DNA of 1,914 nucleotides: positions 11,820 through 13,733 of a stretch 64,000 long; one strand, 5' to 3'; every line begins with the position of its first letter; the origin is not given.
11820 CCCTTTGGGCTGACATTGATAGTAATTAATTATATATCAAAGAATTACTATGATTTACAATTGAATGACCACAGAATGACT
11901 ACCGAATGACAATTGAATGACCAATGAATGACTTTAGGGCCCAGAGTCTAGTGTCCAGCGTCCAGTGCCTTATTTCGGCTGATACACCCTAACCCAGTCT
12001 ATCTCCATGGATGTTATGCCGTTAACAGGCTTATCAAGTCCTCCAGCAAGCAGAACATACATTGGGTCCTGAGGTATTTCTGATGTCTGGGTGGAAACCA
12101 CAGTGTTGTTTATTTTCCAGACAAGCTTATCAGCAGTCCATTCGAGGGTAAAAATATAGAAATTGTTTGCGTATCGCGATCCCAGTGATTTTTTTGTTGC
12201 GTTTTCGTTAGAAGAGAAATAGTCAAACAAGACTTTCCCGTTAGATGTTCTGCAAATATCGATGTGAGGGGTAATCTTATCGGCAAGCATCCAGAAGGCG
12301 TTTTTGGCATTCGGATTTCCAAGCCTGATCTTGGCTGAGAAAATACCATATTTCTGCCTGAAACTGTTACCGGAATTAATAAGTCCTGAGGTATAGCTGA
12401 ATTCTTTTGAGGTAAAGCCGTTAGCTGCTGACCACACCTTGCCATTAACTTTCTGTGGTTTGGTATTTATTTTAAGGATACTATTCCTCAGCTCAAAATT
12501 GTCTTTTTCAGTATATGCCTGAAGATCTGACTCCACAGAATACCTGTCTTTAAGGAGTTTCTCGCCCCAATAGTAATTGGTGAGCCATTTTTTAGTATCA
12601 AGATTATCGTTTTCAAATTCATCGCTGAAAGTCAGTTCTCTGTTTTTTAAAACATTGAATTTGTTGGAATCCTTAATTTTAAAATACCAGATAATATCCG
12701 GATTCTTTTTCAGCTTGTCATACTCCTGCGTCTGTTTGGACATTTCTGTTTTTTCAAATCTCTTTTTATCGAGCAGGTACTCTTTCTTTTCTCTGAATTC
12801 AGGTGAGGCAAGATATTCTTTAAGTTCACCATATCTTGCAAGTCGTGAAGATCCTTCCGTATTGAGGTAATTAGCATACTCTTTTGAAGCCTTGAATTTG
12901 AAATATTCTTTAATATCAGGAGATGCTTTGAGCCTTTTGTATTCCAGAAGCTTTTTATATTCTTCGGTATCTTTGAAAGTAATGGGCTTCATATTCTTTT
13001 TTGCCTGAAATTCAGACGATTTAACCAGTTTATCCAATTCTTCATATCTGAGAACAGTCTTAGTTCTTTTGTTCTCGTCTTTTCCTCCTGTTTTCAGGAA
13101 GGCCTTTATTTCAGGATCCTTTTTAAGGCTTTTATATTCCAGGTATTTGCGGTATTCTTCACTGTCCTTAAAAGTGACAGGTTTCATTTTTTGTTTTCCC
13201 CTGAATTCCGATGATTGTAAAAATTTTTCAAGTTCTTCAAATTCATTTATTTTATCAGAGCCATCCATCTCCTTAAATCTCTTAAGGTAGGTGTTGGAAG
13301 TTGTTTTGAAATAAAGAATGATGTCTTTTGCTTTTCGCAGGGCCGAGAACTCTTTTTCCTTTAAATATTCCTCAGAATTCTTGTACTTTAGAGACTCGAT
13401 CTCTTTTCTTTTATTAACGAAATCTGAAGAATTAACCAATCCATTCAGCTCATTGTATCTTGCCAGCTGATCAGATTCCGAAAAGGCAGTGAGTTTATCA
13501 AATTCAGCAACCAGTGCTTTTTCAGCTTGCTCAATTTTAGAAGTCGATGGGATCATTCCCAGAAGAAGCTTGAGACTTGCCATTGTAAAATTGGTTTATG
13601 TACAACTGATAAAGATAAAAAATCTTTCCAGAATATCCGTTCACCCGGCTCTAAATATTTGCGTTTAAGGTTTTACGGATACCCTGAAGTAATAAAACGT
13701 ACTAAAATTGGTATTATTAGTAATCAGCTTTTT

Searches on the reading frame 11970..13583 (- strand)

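Call 6: search_protein_families(library=pfam, proteins=[window:11970-13583:-])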
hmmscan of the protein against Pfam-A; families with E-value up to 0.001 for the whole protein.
window:11970-13583:- (537 aa): 2 families
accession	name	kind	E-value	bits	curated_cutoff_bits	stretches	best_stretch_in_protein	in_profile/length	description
PF00722.28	Glyco_hydro_16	-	1.8e-08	34.5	22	1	376-531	28-174/175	Glycosyl hydrolases family 16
PF03935.22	SKN1_KRE6_Sbg1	-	0.00014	20.8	30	0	312-431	114-216/501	Beta-glucan synthesis-associated protein SKN1/KRE6/Sbg1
